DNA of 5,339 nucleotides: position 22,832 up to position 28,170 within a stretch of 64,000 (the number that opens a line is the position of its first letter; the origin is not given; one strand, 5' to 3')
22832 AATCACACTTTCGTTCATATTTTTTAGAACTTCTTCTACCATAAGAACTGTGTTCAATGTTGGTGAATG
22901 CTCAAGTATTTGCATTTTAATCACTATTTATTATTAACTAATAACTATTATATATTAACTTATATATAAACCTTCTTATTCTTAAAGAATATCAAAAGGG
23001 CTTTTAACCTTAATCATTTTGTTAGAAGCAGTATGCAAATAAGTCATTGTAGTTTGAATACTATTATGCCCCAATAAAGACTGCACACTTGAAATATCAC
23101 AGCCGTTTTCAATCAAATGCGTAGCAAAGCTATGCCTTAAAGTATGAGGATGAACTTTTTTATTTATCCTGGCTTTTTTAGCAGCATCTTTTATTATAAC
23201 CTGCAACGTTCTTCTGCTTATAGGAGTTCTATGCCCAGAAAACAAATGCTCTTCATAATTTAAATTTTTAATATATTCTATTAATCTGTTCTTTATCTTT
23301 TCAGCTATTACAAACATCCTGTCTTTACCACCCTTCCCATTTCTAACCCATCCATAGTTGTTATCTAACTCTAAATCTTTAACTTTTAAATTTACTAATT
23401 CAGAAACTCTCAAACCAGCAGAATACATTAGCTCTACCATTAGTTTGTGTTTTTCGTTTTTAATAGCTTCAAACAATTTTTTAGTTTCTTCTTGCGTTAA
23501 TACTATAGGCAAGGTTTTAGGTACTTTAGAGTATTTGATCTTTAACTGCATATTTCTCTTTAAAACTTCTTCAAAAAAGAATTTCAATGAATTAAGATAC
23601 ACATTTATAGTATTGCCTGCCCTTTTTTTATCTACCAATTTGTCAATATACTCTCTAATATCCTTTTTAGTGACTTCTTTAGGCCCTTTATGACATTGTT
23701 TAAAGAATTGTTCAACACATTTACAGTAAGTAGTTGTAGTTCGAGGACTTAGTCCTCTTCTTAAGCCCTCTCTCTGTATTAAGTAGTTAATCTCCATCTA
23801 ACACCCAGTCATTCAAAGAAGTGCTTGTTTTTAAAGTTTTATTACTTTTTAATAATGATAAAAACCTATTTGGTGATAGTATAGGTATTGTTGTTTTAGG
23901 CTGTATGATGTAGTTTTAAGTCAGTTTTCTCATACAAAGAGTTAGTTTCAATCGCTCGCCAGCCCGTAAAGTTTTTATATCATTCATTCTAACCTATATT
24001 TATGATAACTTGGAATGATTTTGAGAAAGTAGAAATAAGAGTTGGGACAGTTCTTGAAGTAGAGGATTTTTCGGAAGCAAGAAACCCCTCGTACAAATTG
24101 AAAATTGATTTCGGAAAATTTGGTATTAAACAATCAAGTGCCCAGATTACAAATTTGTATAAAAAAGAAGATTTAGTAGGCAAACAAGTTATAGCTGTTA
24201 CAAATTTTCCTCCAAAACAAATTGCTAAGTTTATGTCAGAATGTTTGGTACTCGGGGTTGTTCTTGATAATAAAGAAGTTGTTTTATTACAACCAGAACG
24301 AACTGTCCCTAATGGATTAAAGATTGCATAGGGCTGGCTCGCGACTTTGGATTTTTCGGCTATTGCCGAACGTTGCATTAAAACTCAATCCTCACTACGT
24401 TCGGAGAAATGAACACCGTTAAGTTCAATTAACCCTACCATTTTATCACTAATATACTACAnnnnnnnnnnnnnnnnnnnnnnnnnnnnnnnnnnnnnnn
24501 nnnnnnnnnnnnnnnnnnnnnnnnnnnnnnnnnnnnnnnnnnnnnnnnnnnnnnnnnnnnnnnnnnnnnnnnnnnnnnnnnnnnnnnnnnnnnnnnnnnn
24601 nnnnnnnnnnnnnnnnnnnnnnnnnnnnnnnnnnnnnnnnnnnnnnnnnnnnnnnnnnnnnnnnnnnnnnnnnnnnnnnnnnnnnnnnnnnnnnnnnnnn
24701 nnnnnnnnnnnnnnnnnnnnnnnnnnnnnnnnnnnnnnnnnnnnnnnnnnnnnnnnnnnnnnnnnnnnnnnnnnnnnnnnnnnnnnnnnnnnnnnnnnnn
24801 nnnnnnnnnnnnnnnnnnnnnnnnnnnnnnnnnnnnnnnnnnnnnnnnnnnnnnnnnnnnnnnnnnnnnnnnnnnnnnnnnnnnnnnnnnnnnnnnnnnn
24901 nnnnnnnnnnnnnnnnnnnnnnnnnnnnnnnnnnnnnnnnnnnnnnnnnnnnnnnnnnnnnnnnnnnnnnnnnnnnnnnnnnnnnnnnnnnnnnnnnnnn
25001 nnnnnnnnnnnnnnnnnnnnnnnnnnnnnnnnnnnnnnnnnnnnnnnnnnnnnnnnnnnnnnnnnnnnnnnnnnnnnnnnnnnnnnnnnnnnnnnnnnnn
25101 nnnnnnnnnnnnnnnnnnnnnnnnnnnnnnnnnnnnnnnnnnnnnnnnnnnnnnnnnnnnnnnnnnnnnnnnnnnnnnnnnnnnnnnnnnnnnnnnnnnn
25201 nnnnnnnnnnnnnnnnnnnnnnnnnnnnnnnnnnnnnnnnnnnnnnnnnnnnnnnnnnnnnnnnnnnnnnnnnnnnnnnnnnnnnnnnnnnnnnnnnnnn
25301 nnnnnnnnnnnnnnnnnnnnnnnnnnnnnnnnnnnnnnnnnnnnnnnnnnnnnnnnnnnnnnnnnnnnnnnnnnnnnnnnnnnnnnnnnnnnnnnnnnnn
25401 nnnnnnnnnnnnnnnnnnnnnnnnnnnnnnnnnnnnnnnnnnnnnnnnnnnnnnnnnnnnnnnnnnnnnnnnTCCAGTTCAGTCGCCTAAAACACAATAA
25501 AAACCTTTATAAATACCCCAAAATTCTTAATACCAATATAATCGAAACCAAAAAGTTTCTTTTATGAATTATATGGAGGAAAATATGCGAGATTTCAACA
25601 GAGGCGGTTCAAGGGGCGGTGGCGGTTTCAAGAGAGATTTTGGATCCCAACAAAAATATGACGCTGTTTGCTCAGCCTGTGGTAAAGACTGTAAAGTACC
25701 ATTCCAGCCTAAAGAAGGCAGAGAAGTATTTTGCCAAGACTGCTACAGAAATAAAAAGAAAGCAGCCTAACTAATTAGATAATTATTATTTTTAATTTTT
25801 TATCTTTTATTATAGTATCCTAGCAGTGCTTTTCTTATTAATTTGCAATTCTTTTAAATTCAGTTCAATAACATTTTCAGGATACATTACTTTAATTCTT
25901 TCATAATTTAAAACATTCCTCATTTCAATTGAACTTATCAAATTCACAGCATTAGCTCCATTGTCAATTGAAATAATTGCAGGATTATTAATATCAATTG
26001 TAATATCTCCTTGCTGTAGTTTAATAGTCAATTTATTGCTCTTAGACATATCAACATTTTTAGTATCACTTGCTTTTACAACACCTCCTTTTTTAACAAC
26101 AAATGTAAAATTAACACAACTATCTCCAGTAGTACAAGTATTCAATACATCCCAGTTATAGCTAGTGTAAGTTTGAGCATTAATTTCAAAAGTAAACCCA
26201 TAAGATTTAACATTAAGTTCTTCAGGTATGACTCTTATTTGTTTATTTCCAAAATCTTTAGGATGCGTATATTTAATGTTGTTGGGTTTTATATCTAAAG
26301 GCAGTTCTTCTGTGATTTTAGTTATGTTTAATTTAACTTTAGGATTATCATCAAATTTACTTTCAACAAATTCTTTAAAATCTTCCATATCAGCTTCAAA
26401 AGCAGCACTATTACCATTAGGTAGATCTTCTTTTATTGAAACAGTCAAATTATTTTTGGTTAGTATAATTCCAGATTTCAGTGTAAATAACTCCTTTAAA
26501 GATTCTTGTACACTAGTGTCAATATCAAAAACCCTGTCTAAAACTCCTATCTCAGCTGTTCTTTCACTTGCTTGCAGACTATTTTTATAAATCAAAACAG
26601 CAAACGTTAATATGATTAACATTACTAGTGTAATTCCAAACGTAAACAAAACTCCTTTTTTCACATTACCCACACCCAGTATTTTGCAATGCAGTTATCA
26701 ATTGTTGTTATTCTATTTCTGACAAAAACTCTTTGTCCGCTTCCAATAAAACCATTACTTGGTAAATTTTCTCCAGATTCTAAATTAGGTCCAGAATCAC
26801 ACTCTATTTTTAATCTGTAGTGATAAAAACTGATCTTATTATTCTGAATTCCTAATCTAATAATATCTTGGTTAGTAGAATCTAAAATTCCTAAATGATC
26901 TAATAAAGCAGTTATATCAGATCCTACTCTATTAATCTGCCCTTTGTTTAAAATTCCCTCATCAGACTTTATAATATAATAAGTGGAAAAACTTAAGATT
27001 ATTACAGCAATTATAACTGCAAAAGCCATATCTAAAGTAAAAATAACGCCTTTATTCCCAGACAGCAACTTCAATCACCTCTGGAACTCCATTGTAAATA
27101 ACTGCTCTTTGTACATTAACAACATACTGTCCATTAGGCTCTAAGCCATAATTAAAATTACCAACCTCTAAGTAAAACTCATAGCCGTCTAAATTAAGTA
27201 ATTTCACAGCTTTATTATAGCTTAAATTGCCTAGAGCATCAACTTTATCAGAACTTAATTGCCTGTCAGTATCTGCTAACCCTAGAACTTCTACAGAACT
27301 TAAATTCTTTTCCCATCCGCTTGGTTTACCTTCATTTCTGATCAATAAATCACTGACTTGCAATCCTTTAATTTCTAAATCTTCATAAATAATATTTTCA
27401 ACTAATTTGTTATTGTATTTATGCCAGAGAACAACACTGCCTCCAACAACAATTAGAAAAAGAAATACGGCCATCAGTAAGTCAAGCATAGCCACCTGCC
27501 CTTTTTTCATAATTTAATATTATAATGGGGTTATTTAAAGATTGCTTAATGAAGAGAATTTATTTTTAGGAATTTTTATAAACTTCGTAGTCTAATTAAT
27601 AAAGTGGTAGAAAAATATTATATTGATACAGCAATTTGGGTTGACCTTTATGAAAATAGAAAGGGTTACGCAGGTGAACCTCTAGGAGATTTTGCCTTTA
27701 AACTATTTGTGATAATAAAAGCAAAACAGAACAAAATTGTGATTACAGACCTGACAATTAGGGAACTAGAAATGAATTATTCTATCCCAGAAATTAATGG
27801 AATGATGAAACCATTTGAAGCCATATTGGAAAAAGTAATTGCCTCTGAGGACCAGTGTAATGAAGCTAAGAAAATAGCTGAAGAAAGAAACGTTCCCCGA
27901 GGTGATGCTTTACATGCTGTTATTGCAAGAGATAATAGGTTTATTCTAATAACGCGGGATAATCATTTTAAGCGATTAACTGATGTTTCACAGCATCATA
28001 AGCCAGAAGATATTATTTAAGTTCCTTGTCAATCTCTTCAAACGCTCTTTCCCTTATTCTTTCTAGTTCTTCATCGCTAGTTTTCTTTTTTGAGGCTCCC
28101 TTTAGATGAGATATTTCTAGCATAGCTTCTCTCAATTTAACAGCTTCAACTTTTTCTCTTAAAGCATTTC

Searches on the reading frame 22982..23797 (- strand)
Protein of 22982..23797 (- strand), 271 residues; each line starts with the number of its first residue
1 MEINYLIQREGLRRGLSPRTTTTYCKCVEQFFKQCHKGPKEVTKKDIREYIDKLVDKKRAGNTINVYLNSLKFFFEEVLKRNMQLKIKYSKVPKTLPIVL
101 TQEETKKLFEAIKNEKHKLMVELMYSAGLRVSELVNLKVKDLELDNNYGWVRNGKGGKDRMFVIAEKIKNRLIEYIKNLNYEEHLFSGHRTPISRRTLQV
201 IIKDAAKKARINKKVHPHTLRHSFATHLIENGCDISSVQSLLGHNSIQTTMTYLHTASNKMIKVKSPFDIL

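Call 19: search_protein_families(library=pfam, proteins=[window:22982-23797:-], max_evalue=0.01)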
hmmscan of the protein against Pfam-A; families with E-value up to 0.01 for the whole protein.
window:22982-23797:- (271 aa): 3 families
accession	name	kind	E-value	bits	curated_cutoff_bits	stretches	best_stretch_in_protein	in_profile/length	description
PF00589.27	Phage_integrase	-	4.7e-44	150.6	27.1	1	99-258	2-170/172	Phage integrase family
PF13495.12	Phage_int_SAM_4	-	3.9e-19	69.3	27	1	13-83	11-83/85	Phage integrase, N-terminal SAM-like domain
PF02899.23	Phage_int_SAM_1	-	3.9e-08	33.9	22.3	1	13-80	11-81/83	Phage integrase, N-terminal SAM-like domain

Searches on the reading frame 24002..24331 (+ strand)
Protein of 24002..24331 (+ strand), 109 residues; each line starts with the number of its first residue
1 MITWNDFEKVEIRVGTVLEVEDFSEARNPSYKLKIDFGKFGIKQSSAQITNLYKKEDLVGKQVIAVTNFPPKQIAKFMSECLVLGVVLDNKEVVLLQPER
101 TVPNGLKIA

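Call 19: search_protein_families(library=pfam, proteins=[window:24002-24331:+], max_evalue=0.01)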
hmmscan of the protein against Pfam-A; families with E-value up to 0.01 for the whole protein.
window:24002-24331:+ (109 aa): 1 family
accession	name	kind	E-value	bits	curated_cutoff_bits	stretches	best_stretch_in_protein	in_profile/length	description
PF01588.26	tRNA_bind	-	5.7e-18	65.3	27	1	12-105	1-94/96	Putative tRNA binding domain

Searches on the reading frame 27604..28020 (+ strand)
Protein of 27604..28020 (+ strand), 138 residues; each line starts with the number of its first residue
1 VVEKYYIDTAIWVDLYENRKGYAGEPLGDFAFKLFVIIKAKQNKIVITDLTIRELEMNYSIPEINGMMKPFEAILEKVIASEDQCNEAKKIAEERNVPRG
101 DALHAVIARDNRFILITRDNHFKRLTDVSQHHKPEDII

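Call 47: search_protein_families(library=pfam, proteins=[window:27604-28020:+], max_evalue=0.001)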
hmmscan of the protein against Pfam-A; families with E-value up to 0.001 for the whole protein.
window:27604-28020:+ (138 aa): 2 families
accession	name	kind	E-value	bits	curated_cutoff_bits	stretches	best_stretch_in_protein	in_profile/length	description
PF01850.27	PIN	-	7.6e-09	36.7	23.6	1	5-125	1-117/120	PIN domain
PF16289.11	PIN_12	-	0.00096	20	32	0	6-92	2-84/172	PIN domain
